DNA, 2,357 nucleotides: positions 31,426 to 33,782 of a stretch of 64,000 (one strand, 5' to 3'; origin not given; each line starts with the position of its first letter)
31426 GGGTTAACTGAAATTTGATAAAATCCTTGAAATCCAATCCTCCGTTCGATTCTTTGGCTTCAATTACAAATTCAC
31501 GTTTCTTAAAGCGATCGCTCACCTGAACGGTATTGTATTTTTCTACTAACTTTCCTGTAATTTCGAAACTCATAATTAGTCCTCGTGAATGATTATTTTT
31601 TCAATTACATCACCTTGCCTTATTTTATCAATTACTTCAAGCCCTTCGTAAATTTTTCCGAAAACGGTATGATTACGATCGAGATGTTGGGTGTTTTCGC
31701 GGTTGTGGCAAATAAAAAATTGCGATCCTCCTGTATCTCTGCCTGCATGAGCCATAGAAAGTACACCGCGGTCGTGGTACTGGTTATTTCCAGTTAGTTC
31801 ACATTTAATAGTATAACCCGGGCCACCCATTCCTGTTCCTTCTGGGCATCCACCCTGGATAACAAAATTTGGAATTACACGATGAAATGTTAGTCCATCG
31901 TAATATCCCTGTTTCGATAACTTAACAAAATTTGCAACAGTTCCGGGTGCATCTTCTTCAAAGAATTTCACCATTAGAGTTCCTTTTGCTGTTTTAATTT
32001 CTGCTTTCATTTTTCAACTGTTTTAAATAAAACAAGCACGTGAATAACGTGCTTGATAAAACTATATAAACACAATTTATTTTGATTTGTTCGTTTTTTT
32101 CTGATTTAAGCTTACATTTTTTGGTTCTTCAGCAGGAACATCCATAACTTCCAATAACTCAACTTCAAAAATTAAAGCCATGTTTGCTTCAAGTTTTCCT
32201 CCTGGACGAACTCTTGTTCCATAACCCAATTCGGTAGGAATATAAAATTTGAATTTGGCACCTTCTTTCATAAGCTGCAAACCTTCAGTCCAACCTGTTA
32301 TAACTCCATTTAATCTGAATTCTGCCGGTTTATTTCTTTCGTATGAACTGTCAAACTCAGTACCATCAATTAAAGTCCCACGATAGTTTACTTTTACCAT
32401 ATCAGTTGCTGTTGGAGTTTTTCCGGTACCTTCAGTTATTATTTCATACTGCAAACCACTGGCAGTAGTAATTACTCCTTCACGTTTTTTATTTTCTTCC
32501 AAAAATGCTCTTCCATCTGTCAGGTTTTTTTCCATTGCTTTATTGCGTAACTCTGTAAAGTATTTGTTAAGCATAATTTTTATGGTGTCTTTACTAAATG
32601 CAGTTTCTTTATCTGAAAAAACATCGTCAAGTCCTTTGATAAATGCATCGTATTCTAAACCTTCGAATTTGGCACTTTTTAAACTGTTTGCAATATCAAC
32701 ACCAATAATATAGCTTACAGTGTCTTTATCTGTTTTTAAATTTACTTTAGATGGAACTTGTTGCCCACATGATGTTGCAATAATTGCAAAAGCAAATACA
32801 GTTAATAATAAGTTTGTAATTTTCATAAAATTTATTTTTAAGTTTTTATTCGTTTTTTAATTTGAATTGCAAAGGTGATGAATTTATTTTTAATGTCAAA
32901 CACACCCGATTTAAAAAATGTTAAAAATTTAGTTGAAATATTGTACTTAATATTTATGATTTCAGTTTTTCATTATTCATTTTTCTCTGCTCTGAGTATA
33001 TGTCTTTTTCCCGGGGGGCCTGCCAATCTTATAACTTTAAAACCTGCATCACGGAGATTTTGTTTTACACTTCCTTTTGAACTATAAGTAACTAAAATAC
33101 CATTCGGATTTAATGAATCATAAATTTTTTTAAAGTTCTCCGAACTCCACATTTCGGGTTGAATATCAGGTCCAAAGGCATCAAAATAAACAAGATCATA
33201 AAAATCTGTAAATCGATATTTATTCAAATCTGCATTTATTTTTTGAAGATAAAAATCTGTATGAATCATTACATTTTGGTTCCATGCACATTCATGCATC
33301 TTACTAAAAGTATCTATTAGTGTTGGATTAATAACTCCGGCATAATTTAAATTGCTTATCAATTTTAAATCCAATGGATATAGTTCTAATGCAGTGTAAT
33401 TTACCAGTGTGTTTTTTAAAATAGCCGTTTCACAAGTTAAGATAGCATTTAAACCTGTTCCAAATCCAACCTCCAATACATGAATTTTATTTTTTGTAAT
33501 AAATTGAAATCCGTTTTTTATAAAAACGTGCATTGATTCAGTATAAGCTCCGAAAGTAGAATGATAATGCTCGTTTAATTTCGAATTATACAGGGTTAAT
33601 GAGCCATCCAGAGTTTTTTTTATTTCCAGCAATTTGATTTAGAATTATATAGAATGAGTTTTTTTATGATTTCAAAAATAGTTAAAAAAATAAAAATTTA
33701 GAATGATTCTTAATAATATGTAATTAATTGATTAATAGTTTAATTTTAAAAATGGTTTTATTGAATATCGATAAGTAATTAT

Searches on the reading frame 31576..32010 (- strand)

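Call 5: search_protein_families(library=pfam, proteins=[window:31576-32010:-], max_evalue=0.01)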
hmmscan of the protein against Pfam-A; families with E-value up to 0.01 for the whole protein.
window:31576-32010:- (144 aa): 1 family
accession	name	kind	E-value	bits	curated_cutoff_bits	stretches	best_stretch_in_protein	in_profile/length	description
PF00160.26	Pro_isomerase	-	2.5e-42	145.2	21.7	1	4-137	3-144/159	Cyclophilin type peptidyl-prolyl cis-trans isomerase/CLD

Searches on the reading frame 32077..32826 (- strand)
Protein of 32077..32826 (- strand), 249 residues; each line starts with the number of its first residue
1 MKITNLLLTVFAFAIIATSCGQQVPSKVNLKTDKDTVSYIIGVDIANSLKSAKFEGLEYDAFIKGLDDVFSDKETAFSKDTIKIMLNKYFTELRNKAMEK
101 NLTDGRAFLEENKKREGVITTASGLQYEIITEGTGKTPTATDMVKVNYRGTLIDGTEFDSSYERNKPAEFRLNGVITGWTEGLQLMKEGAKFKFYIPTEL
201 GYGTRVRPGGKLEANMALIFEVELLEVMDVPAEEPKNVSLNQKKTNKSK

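Call 5: search_protein_families(library=pfam, proteins=[window:32077-32826:-], max_evalue=0.01)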
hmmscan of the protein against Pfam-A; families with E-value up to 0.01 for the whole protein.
window:32077-32826:- (249 aa): 2 families
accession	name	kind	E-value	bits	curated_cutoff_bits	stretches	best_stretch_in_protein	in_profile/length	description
PF00254.34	FKBP_C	-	2e-27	95.7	21.1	1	136-225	3-94/94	FKBP-type peptidyl-prolyl cis-trans isomerase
PF01346.23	FKBP_N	-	4e-25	88.9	22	1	34-129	1-97/97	Domain amino terminal to FKBP-type peptidyl-prolyl isomerase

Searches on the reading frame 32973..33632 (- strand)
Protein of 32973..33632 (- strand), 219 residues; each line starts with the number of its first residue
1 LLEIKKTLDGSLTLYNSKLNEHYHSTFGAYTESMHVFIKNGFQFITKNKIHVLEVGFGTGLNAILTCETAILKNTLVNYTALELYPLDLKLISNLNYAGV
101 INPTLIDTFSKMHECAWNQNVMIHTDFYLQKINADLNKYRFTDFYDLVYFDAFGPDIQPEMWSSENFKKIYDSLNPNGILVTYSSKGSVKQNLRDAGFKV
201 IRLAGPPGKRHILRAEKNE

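Call 5: search_protein_families(library=pfam, proteins=[window:32973-33632:-], max_evalue=0.01)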
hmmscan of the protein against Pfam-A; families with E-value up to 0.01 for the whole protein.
window:32973-33632:- (219 aa): 1 family
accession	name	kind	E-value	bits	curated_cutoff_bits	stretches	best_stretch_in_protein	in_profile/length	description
PF05430.17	Methyltransf_30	-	2.1e-20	73.3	22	1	123-218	31-124/124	S-adenosyl-L-methionine-dependent methyltransferase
